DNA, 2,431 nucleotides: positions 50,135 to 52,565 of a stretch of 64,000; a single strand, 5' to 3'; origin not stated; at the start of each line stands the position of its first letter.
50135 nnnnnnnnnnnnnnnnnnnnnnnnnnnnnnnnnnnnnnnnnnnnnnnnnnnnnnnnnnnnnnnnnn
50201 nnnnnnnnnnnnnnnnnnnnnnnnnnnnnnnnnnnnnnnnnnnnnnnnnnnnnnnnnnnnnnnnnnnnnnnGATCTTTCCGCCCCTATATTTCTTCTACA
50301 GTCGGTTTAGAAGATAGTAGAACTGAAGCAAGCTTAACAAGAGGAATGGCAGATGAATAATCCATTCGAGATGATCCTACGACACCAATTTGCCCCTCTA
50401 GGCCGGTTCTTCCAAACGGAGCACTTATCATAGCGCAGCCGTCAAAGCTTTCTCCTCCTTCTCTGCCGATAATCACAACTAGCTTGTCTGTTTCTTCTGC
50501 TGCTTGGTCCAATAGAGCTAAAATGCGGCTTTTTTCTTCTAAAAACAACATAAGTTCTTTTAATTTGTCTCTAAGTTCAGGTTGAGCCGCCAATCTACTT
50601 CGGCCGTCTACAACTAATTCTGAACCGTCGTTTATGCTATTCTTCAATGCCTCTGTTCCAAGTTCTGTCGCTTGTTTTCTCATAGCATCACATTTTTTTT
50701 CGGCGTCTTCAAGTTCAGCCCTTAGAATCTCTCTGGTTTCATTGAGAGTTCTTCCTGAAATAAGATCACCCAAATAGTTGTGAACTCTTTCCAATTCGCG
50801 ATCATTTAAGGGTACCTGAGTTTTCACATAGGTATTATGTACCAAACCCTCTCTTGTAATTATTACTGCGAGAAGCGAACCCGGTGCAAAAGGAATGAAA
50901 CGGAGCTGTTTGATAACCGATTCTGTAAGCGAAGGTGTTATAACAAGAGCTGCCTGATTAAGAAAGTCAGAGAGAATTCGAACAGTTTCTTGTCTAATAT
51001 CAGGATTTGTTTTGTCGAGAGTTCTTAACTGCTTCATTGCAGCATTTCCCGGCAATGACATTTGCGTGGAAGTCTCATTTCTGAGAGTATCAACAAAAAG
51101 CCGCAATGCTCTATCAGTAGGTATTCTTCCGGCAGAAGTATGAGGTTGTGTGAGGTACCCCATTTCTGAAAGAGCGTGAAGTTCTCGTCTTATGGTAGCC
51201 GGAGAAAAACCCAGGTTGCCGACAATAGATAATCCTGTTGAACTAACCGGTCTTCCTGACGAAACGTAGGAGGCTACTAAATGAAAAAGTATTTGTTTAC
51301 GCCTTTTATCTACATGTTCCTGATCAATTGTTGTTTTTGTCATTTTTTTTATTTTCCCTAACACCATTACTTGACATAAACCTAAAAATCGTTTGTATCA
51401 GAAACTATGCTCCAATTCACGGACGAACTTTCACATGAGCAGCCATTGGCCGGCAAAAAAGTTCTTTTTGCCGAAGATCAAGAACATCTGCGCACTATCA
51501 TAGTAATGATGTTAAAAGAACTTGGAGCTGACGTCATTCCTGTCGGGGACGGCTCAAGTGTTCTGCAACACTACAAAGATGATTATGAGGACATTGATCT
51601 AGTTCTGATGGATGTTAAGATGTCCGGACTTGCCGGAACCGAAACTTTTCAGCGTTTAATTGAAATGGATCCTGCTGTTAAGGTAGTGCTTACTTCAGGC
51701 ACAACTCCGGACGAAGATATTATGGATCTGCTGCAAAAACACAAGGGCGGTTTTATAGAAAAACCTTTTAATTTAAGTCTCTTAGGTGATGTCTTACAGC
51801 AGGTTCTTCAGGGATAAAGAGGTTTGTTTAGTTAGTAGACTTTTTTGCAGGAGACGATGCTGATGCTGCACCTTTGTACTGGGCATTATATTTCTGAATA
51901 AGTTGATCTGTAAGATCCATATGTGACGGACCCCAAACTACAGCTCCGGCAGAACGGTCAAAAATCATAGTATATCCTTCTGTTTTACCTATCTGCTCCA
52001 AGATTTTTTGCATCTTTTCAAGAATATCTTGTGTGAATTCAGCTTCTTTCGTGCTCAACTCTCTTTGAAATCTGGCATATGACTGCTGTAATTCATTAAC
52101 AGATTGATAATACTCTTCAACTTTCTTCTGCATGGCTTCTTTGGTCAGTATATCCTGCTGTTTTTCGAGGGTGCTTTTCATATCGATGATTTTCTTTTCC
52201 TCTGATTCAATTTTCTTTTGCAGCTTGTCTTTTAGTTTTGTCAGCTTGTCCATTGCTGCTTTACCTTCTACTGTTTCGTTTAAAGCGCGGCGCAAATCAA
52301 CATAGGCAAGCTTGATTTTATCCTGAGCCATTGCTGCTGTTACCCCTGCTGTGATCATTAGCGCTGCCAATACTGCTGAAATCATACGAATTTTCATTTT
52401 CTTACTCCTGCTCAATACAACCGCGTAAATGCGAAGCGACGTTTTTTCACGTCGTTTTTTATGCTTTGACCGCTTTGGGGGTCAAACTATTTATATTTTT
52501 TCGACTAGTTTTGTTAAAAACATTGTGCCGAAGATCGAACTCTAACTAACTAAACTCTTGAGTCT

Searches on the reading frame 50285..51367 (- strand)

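Call 22: search_protein_families(library=ncbifam, proteins=[window:50285-51367:-], max_evalue=0.00001)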
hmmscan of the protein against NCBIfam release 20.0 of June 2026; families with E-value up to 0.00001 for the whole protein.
window:50285-51367:- (360 aa): 2 families
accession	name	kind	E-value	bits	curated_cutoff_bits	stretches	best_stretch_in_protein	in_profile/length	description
TIGR00331.1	hrcA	equivalog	1.3e-71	242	197.2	1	20-352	1-335/338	heat-inducible transcriptional repressor HrcA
NF003033.0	PRK03911.1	equivalog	1.2e-14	54.6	248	1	21-91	5-75/264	HrcA family transcriptional regulator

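Call 23: search_protein_families(library=pfam, proteins=[window:50285-51367:-], max_evalue=0.00001)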
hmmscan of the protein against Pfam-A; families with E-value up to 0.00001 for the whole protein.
window:50285-51367:- (360 aa): 1 family
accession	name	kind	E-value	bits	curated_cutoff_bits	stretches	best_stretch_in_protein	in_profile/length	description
PF01628.27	HrcA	-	2.3e-47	162.2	22.2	1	124-341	3-215/215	HrcA protein C terminal domain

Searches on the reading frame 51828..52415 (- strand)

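Call 22: search_protein_families(library=ncbifam, proteins=[window:51828-52415:-], max_evalue=0.00001)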
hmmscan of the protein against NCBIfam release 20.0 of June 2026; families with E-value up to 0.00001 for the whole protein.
window:51828-52415:- (195 aa): 1 family
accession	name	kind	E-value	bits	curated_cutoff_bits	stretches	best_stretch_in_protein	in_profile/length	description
TIGR04527.1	mycoplas_twoTM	subfamily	1.8e-06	27.8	125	1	4-142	8-159/248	MG_279/MG_280 family protein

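Call 23: search_protein_families(library=pfam, proteins=[window:51828-52415:-], max_evalue=0.00001)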
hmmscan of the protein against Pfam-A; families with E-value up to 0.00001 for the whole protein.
window:51828-52415:- (195 aa): 1 family
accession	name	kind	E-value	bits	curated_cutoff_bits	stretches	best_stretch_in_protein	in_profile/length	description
PF03938.19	OmpH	-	8.7e-29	101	32.4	1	35-175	1-140/141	Outer membrane protein (OmpH-like)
